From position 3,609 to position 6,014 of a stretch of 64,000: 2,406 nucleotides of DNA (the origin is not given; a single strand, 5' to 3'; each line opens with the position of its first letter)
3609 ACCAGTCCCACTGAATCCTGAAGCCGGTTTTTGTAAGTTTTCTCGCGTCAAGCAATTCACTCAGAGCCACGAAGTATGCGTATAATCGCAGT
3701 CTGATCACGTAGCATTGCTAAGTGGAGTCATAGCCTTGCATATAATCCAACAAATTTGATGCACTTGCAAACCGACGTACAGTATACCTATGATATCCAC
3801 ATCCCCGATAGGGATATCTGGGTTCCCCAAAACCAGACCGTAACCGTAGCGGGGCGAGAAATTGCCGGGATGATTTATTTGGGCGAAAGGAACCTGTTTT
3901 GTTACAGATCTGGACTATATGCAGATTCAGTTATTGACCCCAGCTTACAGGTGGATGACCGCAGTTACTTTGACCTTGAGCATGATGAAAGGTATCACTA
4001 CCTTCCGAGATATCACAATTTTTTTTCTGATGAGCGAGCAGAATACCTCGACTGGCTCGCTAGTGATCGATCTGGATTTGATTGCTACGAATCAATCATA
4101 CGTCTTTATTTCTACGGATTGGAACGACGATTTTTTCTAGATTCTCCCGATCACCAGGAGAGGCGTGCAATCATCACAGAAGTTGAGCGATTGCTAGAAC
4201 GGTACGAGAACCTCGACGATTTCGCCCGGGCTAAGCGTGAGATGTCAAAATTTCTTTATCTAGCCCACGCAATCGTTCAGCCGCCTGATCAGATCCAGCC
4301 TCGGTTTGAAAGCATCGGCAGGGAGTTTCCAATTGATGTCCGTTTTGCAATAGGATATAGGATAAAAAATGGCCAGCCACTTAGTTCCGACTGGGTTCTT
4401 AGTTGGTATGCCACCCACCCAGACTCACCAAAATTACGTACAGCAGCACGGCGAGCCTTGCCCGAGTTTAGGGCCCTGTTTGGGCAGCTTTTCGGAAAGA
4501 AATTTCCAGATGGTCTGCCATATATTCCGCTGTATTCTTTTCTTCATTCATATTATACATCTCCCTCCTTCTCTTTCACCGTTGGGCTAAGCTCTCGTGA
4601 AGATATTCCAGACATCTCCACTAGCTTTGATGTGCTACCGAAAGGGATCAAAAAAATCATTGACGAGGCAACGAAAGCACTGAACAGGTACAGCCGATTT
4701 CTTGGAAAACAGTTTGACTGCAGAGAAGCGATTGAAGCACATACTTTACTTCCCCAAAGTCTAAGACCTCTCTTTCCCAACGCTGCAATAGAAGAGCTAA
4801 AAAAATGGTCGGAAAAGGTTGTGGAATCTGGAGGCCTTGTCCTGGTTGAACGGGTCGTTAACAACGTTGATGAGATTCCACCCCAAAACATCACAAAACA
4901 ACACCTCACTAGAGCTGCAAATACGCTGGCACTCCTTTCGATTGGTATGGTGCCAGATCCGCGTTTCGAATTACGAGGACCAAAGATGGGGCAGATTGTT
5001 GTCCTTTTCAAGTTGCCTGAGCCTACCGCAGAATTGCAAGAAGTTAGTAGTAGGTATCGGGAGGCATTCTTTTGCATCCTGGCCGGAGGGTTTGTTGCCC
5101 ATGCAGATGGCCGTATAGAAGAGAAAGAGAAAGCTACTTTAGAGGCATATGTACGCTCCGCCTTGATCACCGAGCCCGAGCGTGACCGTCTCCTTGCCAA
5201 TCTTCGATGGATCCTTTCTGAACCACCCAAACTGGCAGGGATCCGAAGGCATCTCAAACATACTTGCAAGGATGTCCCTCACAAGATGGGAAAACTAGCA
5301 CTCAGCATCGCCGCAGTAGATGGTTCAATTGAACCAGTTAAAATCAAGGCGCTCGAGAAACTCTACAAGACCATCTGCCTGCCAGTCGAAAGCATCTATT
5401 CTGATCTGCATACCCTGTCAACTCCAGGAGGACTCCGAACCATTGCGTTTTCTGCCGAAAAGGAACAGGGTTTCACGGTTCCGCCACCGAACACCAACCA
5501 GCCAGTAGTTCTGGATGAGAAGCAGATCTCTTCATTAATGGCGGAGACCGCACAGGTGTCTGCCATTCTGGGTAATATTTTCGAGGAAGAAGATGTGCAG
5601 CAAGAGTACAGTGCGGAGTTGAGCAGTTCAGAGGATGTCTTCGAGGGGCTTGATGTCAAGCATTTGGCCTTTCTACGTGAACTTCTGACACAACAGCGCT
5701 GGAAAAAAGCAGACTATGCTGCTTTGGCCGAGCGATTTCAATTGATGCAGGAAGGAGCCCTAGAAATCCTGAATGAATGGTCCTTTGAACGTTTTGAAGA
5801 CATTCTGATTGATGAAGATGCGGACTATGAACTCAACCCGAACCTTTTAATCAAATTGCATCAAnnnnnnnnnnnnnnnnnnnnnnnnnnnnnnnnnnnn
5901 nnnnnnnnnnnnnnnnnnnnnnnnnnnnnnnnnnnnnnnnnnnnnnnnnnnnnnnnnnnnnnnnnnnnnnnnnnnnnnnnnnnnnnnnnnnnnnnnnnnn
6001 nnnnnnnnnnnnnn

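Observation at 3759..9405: Intact TerB / DUF2791-like ATPase / DExH-helicase cassette with Shango anti-phage architecture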

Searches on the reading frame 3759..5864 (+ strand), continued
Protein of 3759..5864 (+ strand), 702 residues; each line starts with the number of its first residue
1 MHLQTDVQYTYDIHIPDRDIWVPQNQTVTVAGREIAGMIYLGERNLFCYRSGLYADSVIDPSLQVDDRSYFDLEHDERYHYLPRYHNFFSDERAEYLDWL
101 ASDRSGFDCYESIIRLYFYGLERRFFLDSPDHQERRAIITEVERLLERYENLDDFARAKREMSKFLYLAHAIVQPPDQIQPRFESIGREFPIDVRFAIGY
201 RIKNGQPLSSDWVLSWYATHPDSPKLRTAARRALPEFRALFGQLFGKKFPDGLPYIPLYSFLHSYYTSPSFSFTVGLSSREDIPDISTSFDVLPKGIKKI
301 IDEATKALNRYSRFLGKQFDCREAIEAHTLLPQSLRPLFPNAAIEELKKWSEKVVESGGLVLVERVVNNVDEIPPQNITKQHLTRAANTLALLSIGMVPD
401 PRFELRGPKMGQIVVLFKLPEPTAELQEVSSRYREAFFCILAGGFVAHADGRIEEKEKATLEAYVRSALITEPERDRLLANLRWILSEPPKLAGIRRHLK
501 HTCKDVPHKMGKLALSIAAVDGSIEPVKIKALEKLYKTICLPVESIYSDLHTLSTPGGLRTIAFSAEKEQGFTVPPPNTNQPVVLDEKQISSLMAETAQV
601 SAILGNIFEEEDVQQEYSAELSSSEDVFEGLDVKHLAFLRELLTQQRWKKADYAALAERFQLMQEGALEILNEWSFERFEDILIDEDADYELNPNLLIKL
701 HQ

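Call 29: search_protein_families(library=pfam, proteins=[P0002, P0004, P0020], max_evalue=5)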
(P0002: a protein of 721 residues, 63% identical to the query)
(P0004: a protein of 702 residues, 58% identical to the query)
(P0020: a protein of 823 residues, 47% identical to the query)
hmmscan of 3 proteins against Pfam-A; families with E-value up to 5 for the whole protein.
P0002 (721 aa): 4 families
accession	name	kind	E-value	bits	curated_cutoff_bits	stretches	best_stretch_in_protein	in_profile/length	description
PF13208.11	TerB_N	-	5.9e-32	111.5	25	1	45-243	1-201/207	TerB N-terminal domain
PF15615.11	TerB_C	-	5.1e-25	88.9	26.3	1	597-718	11-146/148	TerB-C domain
PF05099.18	TerB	-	1e-05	26.2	24.4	1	466-564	11-111/118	Tellurite resistance protein TerB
PF13490.11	zf-HC2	-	0.31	11.6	22.2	1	467-485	10-28/35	Putative zinc-finger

P0004 (702 aa): 3 families
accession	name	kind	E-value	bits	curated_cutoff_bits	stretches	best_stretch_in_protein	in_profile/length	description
PF13208.11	TerB_N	-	5e-27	95.4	25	1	22-221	1-201/207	TerB N-terminal domain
PF15615.11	TerB_C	-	3.6e-26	92.6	26.3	1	574-695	12-147/148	TerB-C domain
PF05099.18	TerB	-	9.7e-06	26.3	24.4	1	443-540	11-112/118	Tellurite resistance protein TerB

P0020 (823 aa): 6 families
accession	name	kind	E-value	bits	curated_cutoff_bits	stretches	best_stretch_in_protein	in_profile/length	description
PF13208.11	TerB_N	-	4.5e-51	174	25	1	153-350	4-207/207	TerB N-terminal domain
PF15615.11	TerB_C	-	1.2e-24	87.7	26.3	1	701-822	14-148/148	TerB-C domain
PF05099.18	TerB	-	6.6e-11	43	24.4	1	559-663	4-110/118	Tellurite resistance protein TerB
PF04391.17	DUF533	-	0.01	15.8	29.6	1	565-603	79-117/178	Protein of unknown function (DUF533)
PF11309.13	DUF3112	-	0.022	14.7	23.3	1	4-98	16-113/217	Protein of unknown function (DUF3112)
PF01040.23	UbiA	-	0.093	12.4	34.2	1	7-100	87-177/250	UbiA prenyltransferase family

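Call 31: search_solved_structures(query=window:3759-5864:+, max_evalue=1)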
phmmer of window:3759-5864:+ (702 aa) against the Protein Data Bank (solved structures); distinct sequences matched with E-value up to 1: 1.
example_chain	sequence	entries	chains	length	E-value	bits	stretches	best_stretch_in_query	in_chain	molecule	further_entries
6a63_A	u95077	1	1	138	0.75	11.1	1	58-111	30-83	Galactoside-binding soluble lectin 13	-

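Call 49: predict_structure(alignment_id=A2)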
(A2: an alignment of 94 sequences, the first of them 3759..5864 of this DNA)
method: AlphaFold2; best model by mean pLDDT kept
length: 702 residues; sequences in the alignment: 94
mean_pLDDT: 85.2   pTM: 0.70
mean pLDDT of the five models: 85.2, 83.3, 82.5, 82.4, 80.4
residues with pLDDT >= 90: 433; 70-90: 172; 50-70: 48; < 50: 49
segments of 3 or more residues with pLDDT < 50: 555-578, 580-585, 609-625
pLDDT, mean of each block of 10 residues (from residue 1): 81 75 95 96 75 84 88 58 87 94 91 94 94 96 94 88 94 92 84 93 93 94 91 95 97 86 91 87 84 87 96 84 92 94 95 96 95 86 93 93 80 94 78 93 95 94 95 93 94 86 86 93 87 95 87 55 36 39 49 71 53 32 53 91 93 95 94 93 91 91 81
secondary structure, 60 per line:
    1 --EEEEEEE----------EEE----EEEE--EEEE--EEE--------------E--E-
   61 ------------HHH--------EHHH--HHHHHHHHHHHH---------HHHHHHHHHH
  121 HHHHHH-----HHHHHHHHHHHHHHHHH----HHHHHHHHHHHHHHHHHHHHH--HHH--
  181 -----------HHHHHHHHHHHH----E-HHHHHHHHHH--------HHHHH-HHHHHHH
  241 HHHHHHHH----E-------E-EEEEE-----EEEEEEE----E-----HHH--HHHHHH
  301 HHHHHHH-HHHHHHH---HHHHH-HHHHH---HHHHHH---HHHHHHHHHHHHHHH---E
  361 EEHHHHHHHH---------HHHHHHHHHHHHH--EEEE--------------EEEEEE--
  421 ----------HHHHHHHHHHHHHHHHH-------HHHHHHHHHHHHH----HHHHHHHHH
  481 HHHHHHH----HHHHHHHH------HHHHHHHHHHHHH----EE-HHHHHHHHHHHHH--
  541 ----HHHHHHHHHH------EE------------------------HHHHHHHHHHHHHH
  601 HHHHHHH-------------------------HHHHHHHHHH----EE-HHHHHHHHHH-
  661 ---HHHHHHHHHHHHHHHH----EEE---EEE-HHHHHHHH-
elements in order (helices of 4 or more, strands of 3 or more residues): E3-9 E20-22 E27-30 E33-36 E39-41 H90-101 H111-126 H132-148 H153-173 H192-203 H210-219 H228-232 H234-248 E263-267 E273-279 H295-307 H309-315 H319-323 H325-329 H333-338 H342-356 E360-362 H363-370 H380-392 E395-398 E413-418 H431-447 H455-467 H472-487 H492-499 H506-518 H526-538 H545-554 H587-607 H633-642 H650-659 H664-679 E684-686 E690-692 H694-701

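Call 53: fold_search(model_id=the predicted structure, library=pdb)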
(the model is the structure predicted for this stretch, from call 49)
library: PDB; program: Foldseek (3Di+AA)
matches with E <= 10: 279; with E <= 0.001: 0
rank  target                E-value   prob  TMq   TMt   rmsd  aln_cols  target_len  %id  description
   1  2h5n_C                2.6e-02  1.00  0.14  0.63   5.8       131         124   16  Crystal Structure of Protein of Unknown Function PG1108 from Porphyromonas gingivalis W83 (released 2006-07-25)
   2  2h5n_A                5.1e-02  1.00  0.14  0.61  10.9       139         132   16  Crystal Structure of Protein of Unknown Function PG1108 from Porphyromonas gingivalis W83 (released 2006-07-25)
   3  2h5n_D                1.7e-01  0.99  0.14  0.64   5.3       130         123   18  Crystal Structure of Protein of Unknown Function PG1108 from Porphyromonas gingivalis W83 (released 2006-07-25)
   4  2h5n_B                2.1e-01  1.00  0.14  0.67   4.1       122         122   15  Crystal Structure of Protein of Unknown Function PG1108 from Porphyromonas gingivalis W83 (released 2006-07-25)
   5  9jkc_B                3.7e-01  0.06  0.07  0.07  24.9       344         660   11  Crystal structure of Aspergillus fumigatus polymycovirus 1 ploymerase (residues 85-763) in its apo state (released 2025-03-26)
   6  5g05_N                4.4e-01  0.10  0.12  0.13  19.4       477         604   14  Cryo-EM structure of combined apo phosphorylated APC (released 2016-05-25)
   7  9edr_D                5.1e-01  0.08  0.11  0.09  24.9       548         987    9  Tubulin Cofactors D,E,G,C and Tubulin complex -- TBCC N Terminus Bound to Tubulin (released 2026-02-04)
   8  8fni_9                5.3e-01  0.07  0.10  0.09  29.1       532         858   11  Cryo-EM structure of RNase-treated RESC-B in trypanosomal RNA editing (released 2023-07-19)
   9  8wqa_A                5.6e-01  0.06  0.11  0.11  29.9       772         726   10  Cryo-EM structure of CUL2-RBX1-ELOB-ELOC-FEM1B bound with the C-degron of CCDC89 (conformation 1) (released 2024-04-03)
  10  7zbz_C                5.9e-01  0.07  0.11  0.11  26.1       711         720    9  CAND1 delhairpin-SCF-SKP2 CAND1 partly engaged SCF partly rocked (released 2023-04-19)
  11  8pj4_y                5.9e-01  0.06  0.12  0.14  22.2       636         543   12  Structure of human 48S translation initiation complex after eIF5 release (48S-4) (released 2024-08-14)
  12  9jkc_C                5.9e-01  0.05  0.06  0.07  24.5       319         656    9  Crystal structure of Aspergillus fumigatus polymycovirus 1 ploymerase (residues 85-763) in its apo state (released 2025-03-26)
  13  6tnt_N                6.8e-01  0.08  0.12  0.12  19.2       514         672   13  SUMOylated apoAPC/C with repositioned APC2 WHB domain (released 2021-01-13)
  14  8r0j_D                7.1e-01  0.09  0.09  0.16  16.4       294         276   12  Crystal structure of the retromer complex VPS29/VPS35 with the ligand bis-1,3-phenyl guanylhydrazone, 2a (released 2024-03-27)
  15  5l9u_Y                7.4e-01  0.08  0.11  0.17  22.6       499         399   11  Model of human Anaphase-promoting complex/Cyclosome (APC/C-CDH1) with a cross linked Ubiquitin variant-substrate-UBE2C (released 2016-09-14)
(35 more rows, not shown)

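Call 67: search_protein_representatives(protein=window:3759-5864:+)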
Query: 702 residues. Proteins with E-value up to 0.001 (for the whole library): 3416; up to 1e-10: 2537; up to 1e-30: 1373. The best 150 are listed.
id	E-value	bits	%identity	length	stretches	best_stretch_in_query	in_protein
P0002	2.4e-278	941.5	64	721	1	15-701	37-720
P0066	5.1e-174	596.7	46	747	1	20-700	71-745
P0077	5.3e-172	590.0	44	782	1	18-700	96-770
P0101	8.2e-168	576.2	44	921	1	21-697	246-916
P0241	5.8e-160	550.2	45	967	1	19-696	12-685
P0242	6.3e-158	543.5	43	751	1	21-695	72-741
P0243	2.2e-151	521.9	42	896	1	19-697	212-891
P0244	5.0e-151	520.7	42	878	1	18-695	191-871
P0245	1.9e-144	498.9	31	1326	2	17-697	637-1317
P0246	3.3e-142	491.6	39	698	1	19-700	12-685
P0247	4.9e-138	477.8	41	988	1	16-693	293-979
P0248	6.0e-137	474.2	40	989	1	17-697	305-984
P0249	5.3e-136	471.0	40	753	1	20-697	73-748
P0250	5.7e-136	470.9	40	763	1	20-697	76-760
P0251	8.7e-135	467.0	38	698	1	21-700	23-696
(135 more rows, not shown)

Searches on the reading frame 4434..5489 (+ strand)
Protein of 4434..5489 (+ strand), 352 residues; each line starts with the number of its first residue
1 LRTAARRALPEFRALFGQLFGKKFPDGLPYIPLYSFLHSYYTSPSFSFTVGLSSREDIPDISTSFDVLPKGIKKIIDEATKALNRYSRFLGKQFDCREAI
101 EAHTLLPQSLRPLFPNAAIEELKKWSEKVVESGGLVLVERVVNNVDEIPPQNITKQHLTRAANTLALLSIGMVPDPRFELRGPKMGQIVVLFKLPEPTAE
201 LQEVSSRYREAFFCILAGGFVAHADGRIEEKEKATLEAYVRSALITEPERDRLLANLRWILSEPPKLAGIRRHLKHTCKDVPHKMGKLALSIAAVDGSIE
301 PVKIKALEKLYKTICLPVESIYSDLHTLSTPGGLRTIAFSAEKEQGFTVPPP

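Call 29: search_protein_families(library=pfam, proteins=[window:4434-5489:+], max_evalue=5)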
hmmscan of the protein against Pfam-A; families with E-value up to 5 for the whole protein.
window:4434-5489:+ (352 aa): 3 families
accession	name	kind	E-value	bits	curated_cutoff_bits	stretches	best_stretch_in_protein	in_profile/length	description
PF04391.17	DUF533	-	0.02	14.9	29.6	1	221-258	80-117/178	Protein of unknown function (DUF533)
PF05099.18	TerB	-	0.048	14.4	24.4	2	221-312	11-104/118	Tellurite resistance protein TerB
PF14081.11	DUF4262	-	0.17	12.5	28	1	43-93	19-69/127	Domain of unknown function (DUF4262)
